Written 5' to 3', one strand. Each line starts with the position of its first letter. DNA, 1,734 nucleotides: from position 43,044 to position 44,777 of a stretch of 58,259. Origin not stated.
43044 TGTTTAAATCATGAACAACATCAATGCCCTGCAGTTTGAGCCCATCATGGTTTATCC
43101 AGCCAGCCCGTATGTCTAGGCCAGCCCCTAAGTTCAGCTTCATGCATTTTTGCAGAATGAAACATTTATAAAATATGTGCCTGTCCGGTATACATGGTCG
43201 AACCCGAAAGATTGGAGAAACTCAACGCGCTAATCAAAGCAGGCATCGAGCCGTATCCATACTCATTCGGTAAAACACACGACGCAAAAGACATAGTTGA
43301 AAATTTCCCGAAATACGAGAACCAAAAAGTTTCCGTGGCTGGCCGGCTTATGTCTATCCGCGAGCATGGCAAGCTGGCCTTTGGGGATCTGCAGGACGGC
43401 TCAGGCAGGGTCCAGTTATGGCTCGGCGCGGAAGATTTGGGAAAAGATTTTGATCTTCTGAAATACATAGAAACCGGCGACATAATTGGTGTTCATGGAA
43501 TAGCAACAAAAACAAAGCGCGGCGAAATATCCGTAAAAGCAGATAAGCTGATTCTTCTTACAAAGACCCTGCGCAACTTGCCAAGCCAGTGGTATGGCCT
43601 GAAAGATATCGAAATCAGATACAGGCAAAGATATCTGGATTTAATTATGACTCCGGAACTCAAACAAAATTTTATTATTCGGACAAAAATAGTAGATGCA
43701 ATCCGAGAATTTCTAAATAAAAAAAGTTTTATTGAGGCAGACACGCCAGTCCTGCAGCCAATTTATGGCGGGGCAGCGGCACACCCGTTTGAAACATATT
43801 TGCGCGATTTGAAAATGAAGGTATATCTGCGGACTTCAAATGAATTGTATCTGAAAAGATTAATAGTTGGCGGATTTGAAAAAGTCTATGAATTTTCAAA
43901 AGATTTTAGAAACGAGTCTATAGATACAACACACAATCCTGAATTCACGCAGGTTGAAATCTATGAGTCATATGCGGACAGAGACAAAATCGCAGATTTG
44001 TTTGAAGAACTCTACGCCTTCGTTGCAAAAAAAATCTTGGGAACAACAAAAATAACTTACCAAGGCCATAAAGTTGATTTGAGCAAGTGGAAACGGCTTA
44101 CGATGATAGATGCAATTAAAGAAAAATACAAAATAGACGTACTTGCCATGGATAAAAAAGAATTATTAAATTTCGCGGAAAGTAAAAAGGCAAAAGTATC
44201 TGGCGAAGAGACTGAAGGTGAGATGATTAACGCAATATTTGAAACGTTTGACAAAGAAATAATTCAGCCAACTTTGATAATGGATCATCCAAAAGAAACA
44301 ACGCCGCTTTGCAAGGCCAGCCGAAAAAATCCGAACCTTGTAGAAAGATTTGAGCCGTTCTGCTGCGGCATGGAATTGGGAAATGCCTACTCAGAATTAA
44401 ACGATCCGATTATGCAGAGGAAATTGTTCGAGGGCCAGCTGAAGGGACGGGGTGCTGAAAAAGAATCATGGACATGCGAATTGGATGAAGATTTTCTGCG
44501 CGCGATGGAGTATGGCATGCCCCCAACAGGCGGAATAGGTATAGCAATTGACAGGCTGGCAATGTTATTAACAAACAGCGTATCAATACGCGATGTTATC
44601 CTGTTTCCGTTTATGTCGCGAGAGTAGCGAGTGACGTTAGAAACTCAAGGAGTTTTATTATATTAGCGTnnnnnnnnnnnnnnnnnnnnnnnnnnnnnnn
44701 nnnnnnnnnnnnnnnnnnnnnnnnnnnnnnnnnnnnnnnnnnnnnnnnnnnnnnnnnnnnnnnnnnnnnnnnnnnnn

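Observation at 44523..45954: lysS 3' end duplicated 1.3 kb downstream, bracketing an AT-rich three-gene cassette: integrated element without a recognisable integrase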

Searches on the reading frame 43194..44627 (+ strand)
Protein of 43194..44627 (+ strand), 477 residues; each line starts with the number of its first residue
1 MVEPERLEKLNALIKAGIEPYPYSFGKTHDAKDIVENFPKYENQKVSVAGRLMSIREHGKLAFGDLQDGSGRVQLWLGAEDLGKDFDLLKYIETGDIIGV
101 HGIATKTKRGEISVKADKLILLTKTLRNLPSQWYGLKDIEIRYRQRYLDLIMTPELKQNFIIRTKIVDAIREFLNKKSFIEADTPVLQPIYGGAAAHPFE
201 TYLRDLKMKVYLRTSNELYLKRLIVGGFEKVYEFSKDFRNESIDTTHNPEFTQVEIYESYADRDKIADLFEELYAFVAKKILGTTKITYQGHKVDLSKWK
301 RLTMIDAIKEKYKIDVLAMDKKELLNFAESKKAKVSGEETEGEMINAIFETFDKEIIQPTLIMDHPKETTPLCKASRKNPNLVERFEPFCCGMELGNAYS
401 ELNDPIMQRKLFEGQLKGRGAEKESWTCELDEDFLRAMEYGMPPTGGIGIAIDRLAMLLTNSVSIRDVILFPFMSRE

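Call 8: search_protein_families(library=pfam, proteins=[window:43194-44627:+], max_evalue=0.1)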
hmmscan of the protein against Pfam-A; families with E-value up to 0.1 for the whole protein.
window:43194-44627:+ (477 aa): 4 families
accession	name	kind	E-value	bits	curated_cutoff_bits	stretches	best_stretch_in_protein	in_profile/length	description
PF00152.25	tRNA-synt_2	-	5.7e-86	288.8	25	1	139-474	2-307/308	tRNA synthetases class II (D, K and N)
PF01336.31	tRNA_anti-codon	-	1.1e-15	57.7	27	1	46-122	1-75/75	OB-fold nucleic acid binding domain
PF01409.25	tRNA-synt_2d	-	1.4e-05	25.1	19.8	1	233-276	107-149/246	tRNA synthetases class II core domain (F)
PF12631.12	MnmE_helical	-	0.064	13.8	40.1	1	207-352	96-210/211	MnmE helical domain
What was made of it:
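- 43194..44627 (+): Intact but chimeric class II lysS (477 aa). Full-length Pfam matches: PF00152 at 2-307 of 308 positions, plus PF01336 (call 8).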

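Call 16: find_related_loci(query=window:43194-44627:+, collection=genome_contigs, flank=6000)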
Query window:43194-44627:+ (477 aa) in genome_contigs; peptide patterns used: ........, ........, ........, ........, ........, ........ (x = any residue, [..] = any of these).
222 stretches matched a pattern; 131 encode a relative of the query (tblastn E <= 1e-3); the best 80 are kept; 80 distinct loci.
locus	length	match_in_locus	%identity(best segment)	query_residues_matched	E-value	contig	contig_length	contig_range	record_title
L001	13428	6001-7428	55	5-474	4e-169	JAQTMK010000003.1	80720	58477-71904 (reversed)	MAG: Candidatus Nanoarchaeia archaeon isolate STA_39 NODE_622_length_80720_cov_4.782723_Sandtown_A, whole genome shotgun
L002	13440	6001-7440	53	5-477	8e-167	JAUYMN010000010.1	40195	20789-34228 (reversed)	MAG: Nanoarchaeota archaeon isolate C24_metabat.bin.88 C24_k141_1026720, whole genome shotgun sequence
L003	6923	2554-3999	54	5-477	9e-165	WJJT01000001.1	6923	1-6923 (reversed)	MAG: Candidatus Woesearchaeota archaeon isolate Bin_031 k141_23711, whole genome shotgun sequence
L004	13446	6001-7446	52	5-477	6e-164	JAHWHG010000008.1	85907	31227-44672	MAG: Candidatus Woesearchaeota archaeon isolate FT2_348 k127_36810253, whole genome shotgun sequence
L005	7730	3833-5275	52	5-477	3e-164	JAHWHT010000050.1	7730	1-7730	MAG: Candidatus Woesearchaeota archaeon isolate Yap100.bin1.6 contig_14975, whole genome shotgun sequence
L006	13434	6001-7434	54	5-474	2e-162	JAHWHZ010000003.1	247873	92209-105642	MAG: Candidatus Woesearchaeota archaeon isolate Yap200.bin2.134 contig_69, whole genome shotgun sequence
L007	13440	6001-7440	52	5-477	8e-162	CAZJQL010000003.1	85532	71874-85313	MAG TPA_asm: uncultured Methanosarcinales archaeon isolate SRP290908_co2_72 genome assembly, contig: NODE_272_length_855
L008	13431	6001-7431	51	5-477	3e-159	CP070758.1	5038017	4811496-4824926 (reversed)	MAG: Gemmatimonadota bacterium isolate bin29 chromosome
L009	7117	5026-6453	51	6-477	9e-158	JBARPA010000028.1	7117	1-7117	MAG: Candidatus Zixiibacteriota bacterium isolate MFD13423_ilm_asm_bin54 k127_83003, whole genome shotgun sequence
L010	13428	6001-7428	54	5-477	4e-167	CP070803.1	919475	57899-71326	MAG: Candidatus Woesearchaeota archaeon isolate bin1342 chromosome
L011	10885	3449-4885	51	5-477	5e-157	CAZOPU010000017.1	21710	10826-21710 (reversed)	MAG TPA_asm: uncultured Methanosarcinales archaeon isolate SRP167436_co1_361 genome assembly, contig: NODE_3696_length_2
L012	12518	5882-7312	51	5-474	7e-156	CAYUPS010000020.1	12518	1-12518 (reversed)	MAG TPA_asm: uncultured Methanosarcinales archaeon isolate SRP287453_co1_230 genome assembly, contig: NODE_9490_length_1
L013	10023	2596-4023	50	6-477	1e-155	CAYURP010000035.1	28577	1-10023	MAG TPA_asm: uncultured Ignavibacteria bacterium isolate binchicken_co89_584 genome assembly, contig: NODE_2500_length_2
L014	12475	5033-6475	49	5-476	3e-155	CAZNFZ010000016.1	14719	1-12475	MAG TPA_asm: uncultured Methanosarcinales archaeon isolate binchicken_co165_133 genome assembly, contig: k141_2633308, w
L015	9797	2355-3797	50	5-477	2e-155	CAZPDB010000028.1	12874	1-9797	MAG TPA_asm: uncultured Methanosarcinales archaeon isolate SRP141376_co1_397 genome assembly, contig: NODE_9317_length_1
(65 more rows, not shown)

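Call 26: find_homologous_proteins(query=window:43194-44627:+, max_evalue=1e-100)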
Query window:43194-44627:+ (477 aa): 7938 proteins with E <= 1e-100 among 8000 candidates; the best 120 are listed.
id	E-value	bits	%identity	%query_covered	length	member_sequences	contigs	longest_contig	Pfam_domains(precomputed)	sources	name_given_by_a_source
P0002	0.0e+0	1078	100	100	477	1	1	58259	PF01409.26,PF01336.32,PF00152.26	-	-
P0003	1.6e-249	846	78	100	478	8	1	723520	PF01336.32,PF00152.26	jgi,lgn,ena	-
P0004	9.5e-236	801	73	100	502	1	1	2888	PF01336.32,PF00152.26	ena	-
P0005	1.2e-231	787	70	100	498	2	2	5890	PF01336.32,PF00152.26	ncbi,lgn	-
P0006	7.1e-228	775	71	100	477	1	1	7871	PF01409.26,PF01336.32,PF00152.26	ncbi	-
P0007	1.8e-226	770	70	100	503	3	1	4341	PF01336.32,PF00152.26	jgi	jgi:lysyl-tRNA synthetase class 2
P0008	5.9e-223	759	69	100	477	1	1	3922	PF01336.32,PF00152.26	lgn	-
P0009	1.0e-222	758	69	100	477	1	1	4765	PF01409.26,PF01336.32,PF00152.26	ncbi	-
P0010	1.8e-218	744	69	100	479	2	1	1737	PF01409.26,PF01336.32,PF00152.26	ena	-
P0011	2.1e-215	734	67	100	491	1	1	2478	PF01336.32,PF00152.26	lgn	-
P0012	6.0e-210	716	67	100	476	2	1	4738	PF01336.32,PF00152.26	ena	-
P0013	4.2e-197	674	63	99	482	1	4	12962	PF01409.26,PF01336.32,PF00152.26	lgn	-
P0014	1.1e-196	672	63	99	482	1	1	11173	PF01336.32,PF00152.26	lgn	-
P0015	5.2e-195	667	62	99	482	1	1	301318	PF01409.26,PF01336.32,PF00152.26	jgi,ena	-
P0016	5.6e-195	667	62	100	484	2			PF01336.32,PF00152.26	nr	nr:lysine--tRNA ligase [Nanoarchaeum sp.]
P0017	6.3e-195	666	62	99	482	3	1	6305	PF01336.32,PF00152.26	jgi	-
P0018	4.2e-194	664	61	99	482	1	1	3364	PF01336.32,PF00152.26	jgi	jgi:lysyl-tRNA synthetase class 2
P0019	9.8e-194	662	61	99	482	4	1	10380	PF01336.32,PF00152.26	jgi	-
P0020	2.1e-192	658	61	99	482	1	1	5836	PF01336.32,PF00152.26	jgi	-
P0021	4.3e-192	657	61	100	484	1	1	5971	PF01336.32,PF00152.26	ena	-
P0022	6.2e-192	657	62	99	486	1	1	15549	PF01409.26,PF01336.32,PF00152.26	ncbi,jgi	-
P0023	7.6e-192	656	61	100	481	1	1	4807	PF01336.32,PF00152.26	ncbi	-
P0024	8.6e-192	656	61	99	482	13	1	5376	PF01336.32,PF00152.26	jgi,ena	-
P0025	9.8e-192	656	61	99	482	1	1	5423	PF01336.32,PF00152.26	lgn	-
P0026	1.5e-191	655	61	99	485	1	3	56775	PF01409.26,PF01336.32,PF00152.26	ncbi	-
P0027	1.8e-191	655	61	99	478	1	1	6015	PF01336.32,PF00152.26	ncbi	-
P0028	2.4e-191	655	60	100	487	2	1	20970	PF01409.26,PF01336.32,PF00152.26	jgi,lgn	jgi:lysyl-tRNA synthetase class 2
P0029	2.5e-191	655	61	100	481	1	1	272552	PF01336.32,PF00152.26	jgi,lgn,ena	-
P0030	3.4e-191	654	61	100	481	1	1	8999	PF01336.32,PF00152.26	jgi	jgi:lysyl-tRNA synthetase class 2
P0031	5.7e-191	653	61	99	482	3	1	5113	PF01336.32,PF00152.26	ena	-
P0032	6.6e-191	653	60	99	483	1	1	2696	PF01336.32,PF00152.26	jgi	jgi:lysyl-tRNA synthetase class 2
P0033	1.1e-190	652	60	100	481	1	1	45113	PF01409.26,PF01336.32,PF00152.26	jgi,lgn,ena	-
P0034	1.4e-190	652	61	99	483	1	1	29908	PF01336.32,PF00152.26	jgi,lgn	jgi:lysyl-tRNA synthetase class 2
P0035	4.9e-190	650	61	99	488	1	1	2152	PF01409.26,PF01336.32,PF00152.26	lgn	-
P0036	1.1e-189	649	60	99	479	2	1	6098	PF01409.26,PF01336.32,PF00152.26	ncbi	ncbi:MAG: lysine--tRNA ligase [Candidatus Nanoarchaeia archaeon]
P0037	1.7e-189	649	59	99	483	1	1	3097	PF01336.32,PF00152.26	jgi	jgi:lysyl-tRNA synthetase class 2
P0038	2.2e-189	648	60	100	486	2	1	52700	PF01336.32,PF00152.26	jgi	jgi:lysyl-tRNA synthetase class 2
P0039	4.2e-189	647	60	99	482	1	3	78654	PF01336.32,PF00152.26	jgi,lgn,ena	jgi:lysyl-tRNA synthetase class 2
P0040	7.9e-189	646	60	100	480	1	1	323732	PF01336.32,PF00152.26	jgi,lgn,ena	-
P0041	4.0e-188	644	66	89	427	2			PF01336.32,PF00152.26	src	-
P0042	8.2e-188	643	60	100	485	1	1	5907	PF01336.32,PF00152.26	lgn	-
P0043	9.6e-188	643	59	99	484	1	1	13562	PF01409.26,PF01336.32,PF00152.26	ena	-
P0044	9.9e-188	643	60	100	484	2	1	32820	PF01336.32,PF00152.26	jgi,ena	-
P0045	1.5e-187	642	60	100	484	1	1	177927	PF01336.32,PF00152.26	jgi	jgi:lysyl-tRNA synthetase class 2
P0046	2.8e-187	641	60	99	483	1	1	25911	PF07498.19,PF01336.32,PF00152.26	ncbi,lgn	ncbi:MAG: lysine--tRNA ligase [Candidatus Aenigmatarchaeota archaeon]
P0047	3.1e-187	641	60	100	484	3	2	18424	PF01336.32,PF00152.26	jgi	jgi:lysyl-tRNA synthetase class 2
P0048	3.9e-187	641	60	99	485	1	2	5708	PF01409.26,PF01336.32,PF00152.26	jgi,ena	-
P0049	3.9e-187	641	59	99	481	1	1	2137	PF01336.32,PF00152.26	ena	-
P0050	6.3e-187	640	59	99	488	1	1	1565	PF01336.32,PF00152.26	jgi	-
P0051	1.7e-186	639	59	99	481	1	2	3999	PF01336.32,PF00152.26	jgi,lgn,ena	jgi:lysyl-tRNA synthetase class 2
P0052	7.8e-186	636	59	100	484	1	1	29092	PF01336.32,PF00152.26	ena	-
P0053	1.3e-185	636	59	100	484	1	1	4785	PF01336.32,PF00152.26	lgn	-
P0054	1.5e-185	635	59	100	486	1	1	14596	PF01336.32,PF00152.26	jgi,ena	-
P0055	2.1e-185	635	60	99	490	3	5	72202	PF01409.26,PF01336.32,PF00152.26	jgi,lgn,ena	-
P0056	5.7e-185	634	61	97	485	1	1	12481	PF01409.26,PF01336.32,PF00152.26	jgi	-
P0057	2.6e-184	631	58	100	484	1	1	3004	PF01409.26,PF01336.32,PF00152.26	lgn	-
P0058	3.6e-184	631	58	100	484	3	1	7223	PF01336.32,PF00152.26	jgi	-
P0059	5.3e-184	630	58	99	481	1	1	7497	PF01409.26,PF01336.32,PF00152.26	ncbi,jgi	-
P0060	5.8e-184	630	60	99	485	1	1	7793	PF01409.26,PF01336.32,PF00152.26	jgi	jgi:lysyl-tRNA synthetase, class II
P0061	1.6e-183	629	57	100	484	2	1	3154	PF01336.32,PF00152.26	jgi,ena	-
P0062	2.0e-183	628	60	99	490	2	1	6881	PF01336.32,PF00152.26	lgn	-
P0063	4.6e-183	627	59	99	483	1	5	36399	PF01409.26,PF01336.32,PF00152.26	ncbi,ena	ncbi:MAG: lysine--tRNA ligase [Candidatus Nanoarchaeia archaeon]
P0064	8.9e-183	626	59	100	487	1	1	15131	PF01409.26,PF01336.32,PF00152.26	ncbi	-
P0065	1.7e-182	625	59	99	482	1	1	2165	PF01336.32,PF00152.26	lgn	-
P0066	6.9e-182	623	58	99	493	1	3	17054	PF01336.32,PF00152.26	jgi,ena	jgi:lysyl-tRNA synthetase class 2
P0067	2.4e-181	622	59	99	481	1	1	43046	PF01336.32,PF00152.26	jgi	jgi:lysyl-tRNA synthetase, class II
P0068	8.9e-181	620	59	99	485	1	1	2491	PF01336.32,PF00152.26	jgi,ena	-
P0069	9.7e-181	620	58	99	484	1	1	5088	PF01336.32,PF00152.26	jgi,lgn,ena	-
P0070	7.9e-180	617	57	100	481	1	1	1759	PF01409.26,PF01336.32,PF00152.26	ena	-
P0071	2.0e-179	615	59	99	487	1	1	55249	PF01336.32,PF00152.26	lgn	-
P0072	3.4e-179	615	58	100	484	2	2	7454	PF01336.32,PF00152.26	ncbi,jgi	-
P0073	2.6e-178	612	58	100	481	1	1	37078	PF01409.26,PF01336.32,PF00152.26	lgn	-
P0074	1.4e-177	609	58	99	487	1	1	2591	PF01336.32,PF00152.26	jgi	jgi:lysyl-tRNA synthetase, class II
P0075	4.7e-176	604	57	100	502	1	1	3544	PF01336.32,PF00152.26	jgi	jgi:lysyl-tRNA synthetase class 2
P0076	5.3e-174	597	57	99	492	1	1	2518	PF01336.32,PF00152.26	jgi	jgi:lysyl-tRNA synthetase, class II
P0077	4.5e-172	591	58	99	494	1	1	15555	PF01409.26,PF01336.32,PF00152.26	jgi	-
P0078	6.2e-172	591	56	99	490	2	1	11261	PF01409.26,PF01336.32,PF00152.26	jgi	jgi:lysyl-tRNA synthetase class 2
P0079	1.6e-171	589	55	99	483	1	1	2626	PF01336.32,PF00152.26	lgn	-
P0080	1.9e-171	589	57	100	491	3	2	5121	PF01336.32,PF00152.26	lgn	-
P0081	2.1e-171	589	56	99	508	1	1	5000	PF01409.26,PF01336.32,PF00152.26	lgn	-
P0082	2.3e-171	589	58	99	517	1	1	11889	PF01409.26,PF01336.32,PF00152.26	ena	-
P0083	7.7e-170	584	58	99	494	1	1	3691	PF01409.26,PF01336.32,PF00152.26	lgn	-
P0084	1.6e-169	583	57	99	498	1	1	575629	PF01336.32,PF00152.26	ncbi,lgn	ncbi:MAG: lysine--tRNA ligase [Candidatus Pacearchaeota archaeon]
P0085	4.5e-169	581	54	99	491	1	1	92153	PF01409.26,PF01336.32,PF00152.26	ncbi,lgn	-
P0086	1.0e-168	580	56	100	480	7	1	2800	PF01336.32,PF00152.26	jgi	-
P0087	1.2e-168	580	58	99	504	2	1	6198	PF01409.26,PF01336.32,PF00152.26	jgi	jgi:lysyl-tRNA synthetase class 2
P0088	3.5e-167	575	55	99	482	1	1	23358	PF01409.26,PF01336.32,PF00152.26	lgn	-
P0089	4.2e-167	575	54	99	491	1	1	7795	PF01336.32,PF00152.26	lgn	-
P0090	3.1e-166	572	56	99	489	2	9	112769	PF01336.32,PF00152.26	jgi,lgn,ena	jgi:lysyl-tRNA synthetase class 2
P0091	3.9e-166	571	54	99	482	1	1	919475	PF01409.26,PF01336.32,PF00152.26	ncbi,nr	ncbi:MAG: lysine--tRNA ligase [Candidatus Woesearchaeota archaeon]|nr:MAG: lysine--tRNA ligase [Cand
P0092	2.3e-165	569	56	99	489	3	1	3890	PF01336.32,PF00152.26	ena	-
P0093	2.4e-165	569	53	99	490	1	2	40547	PF01409.26,PF01336.32,PF00152.26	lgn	-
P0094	7.7e-165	567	56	99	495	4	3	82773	PF01409.26,PF01336.32,PF00152.26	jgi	-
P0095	1.9e-164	566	55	99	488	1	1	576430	PF01409.26,PF01336.32,PF00152.26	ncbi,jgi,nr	ncbi:lysine--tRNA ligase [Candidatus Woesearchaeota archaeon]|nr:MAG: lysine--tRNA ligase [Candidatu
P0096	3.8e-164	565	53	99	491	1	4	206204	PF01409.26,PF01336.32,PF00152.26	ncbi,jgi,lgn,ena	-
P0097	4.4e-164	565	53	99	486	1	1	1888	PF01409.26,PF01336.32,PF00152.26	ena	-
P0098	1.3e-163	563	54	99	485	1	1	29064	PF01409.26,PF01336.32,PF00152.26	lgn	-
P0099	1.4e-163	563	52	99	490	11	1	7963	PF01409.26,PF01336.32,PF00152.26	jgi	jgi:lysyl-tRNA synthetase, class II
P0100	2.2e-163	562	54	99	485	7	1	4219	PF01409.26,PF01336.32,PF00152.26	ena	-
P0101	2.6e-163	562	56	99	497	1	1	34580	PF01409.26,PF01336.32,PF00152.26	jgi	jgi:lysyl-tRNA synthetase, class II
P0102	2.8e-163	562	54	99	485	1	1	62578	PF01409.26,PF01336.32,PF00152.26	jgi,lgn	jgi:lysyl-tRNA synthetase class 2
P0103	1.5e-162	560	53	99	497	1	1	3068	PF01409.26,PF01336.32,PF00152.26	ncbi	-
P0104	2.9e-162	559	55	99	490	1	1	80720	PF01409.26,PF01336.32,PF00152.26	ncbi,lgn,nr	ncbi:MAG: lysine--tRNA ligase [Candidatus Nanoarchaeia archaeon]|nr:lysine--tRNA ligase [Candidatus 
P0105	3.1e-162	559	56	99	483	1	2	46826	PF01409.26,PF01336.32,PF00152.26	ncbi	-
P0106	1.4e-161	557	54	99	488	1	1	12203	PF01336.32,PF00152.26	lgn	-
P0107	2.1e-161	556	54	99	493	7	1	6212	PF01409.26,PF01336.32,PF00152.26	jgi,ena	-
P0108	2.7e-161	556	53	99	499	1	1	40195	PF01409.26,PF01336.32,PF00152.26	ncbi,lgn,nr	ncbi:MAG: lysine--tRNA ligase [Nanoarchaeota archaeon]|nr:lysine--tRNA ligase [Nanoarchaeota archaeo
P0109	3.2e-161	555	55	99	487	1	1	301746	PF01336.32,PF00152.26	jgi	-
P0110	6.3e-161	554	56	99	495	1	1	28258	PF01336.32,PF00152.26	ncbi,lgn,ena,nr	ncbi:MAG: lysine--tRNA ligase [Nanoarchaeota archaeon]|nr:lysine--tRNA ligase [Nanoarchaeota archaeo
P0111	6.4e-161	554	53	99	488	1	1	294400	PF01409.26,PF01336.32,PF00152.26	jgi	jgi:lysyl-tRNA synthetase, class II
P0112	6.6e-161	554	56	99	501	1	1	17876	PF01336.32,PF00152.26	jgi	-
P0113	7.8e-161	554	53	99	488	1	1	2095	PF01336.32,PF00152.26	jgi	-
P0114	1.0e-160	554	52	99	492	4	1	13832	PF01409.26,PF01336.32,PF00152.26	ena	-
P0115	1.0e-160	554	55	99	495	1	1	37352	PF01409.26,PF01336.32,PF00152.26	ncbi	-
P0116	1.1e-160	553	55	99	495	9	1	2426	PF01409.26,PF01336.32,PF00152.26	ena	-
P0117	1.3e-160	553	54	99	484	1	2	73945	PF01409.26,PF01336.32,PF00152.26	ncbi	-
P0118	2.6e-160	552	55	99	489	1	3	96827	PF01336.32,PF00152.26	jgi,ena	-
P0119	2.9e-160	552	55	98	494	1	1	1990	PF01409.26,PF01336.32,PF00152.26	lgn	-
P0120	3.4e-160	552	54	99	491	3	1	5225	PF01336.32,PF00152.26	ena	-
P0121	5.6e-160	551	55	97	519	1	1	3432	PF01409.26,PF01336.32,PF00152.26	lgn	-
